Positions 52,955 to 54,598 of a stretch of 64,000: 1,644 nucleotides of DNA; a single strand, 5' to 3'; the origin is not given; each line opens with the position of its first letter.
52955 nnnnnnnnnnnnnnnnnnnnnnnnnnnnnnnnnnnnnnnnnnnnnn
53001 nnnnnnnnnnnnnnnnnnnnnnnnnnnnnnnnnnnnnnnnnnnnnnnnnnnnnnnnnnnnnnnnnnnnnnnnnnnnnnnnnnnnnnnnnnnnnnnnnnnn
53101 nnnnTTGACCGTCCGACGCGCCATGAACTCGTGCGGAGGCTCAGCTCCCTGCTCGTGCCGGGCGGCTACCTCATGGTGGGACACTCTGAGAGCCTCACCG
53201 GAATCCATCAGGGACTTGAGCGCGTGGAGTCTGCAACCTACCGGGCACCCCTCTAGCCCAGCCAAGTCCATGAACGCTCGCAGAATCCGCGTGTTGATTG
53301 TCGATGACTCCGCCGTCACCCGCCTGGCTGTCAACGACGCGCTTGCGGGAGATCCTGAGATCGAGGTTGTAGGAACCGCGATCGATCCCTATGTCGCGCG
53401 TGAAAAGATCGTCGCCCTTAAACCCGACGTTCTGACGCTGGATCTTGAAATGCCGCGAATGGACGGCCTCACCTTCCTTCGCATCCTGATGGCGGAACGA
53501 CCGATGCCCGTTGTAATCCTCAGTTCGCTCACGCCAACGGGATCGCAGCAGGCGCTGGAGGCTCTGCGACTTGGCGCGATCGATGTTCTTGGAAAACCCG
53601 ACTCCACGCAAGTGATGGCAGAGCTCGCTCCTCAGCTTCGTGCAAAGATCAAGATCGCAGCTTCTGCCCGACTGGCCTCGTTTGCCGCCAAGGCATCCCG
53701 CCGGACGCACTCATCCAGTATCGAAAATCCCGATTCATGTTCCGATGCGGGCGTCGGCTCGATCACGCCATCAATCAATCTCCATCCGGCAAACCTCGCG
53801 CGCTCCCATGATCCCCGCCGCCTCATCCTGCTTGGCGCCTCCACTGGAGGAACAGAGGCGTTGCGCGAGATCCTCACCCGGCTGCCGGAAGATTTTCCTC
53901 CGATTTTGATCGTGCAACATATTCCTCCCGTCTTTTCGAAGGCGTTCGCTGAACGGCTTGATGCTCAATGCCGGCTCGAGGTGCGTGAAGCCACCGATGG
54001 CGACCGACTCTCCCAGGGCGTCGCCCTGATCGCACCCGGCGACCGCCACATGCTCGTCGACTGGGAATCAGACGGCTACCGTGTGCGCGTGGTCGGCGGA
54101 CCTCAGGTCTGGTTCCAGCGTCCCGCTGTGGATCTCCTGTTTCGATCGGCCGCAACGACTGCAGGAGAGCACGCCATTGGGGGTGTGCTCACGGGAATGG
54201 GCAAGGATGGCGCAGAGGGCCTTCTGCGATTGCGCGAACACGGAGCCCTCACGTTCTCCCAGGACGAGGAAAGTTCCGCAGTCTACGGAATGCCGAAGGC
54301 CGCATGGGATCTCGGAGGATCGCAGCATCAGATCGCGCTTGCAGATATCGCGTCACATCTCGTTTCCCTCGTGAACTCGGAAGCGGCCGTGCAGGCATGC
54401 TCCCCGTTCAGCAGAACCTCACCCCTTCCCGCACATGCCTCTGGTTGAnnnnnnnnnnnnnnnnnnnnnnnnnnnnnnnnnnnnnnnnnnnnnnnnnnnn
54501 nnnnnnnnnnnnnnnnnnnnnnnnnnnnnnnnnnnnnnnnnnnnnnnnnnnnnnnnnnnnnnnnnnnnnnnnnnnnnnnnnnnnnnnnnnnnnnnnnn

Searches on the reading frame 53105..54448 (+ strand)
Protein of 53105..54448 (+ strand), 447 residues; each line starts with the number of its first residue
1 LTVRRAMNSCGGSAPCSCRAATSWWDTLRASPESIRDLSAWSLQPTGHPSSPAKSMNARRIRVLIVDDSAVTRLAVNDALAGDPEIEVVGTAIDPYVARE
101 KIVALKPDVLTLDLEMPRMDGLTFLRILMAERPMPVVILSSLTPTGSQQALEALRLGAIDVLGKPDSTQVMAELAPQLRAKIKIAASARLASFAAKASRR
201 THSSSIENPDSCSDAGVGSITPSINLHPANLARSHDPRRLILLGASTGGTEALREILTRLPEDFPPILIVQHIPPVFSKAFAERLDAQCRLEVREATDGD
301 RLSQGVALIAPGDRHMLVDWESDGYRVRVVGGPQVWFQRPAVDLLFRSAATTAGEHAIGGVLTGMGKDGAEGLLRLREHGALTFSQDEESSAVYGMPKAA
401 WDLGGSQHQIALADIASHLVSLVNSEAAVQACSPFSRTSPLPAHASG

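Call 11: search_protein_families(library=pfam, proteins=[window:53105-54448:+])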
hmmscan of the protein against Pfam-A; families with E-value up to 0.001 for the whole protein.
window:53105-54448:+ (447 aa): 2 families
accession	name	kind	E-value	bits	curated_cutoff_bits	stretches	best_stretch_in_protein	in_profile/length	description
PF01339.22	CheB_methylest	-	2e-60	203.9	24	1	241-419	1-174/174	CheB methylesterase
PF00072.30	Response_reg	-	8e-18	65.1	30.2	1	63-170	1-105/111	Response regulator receiver domain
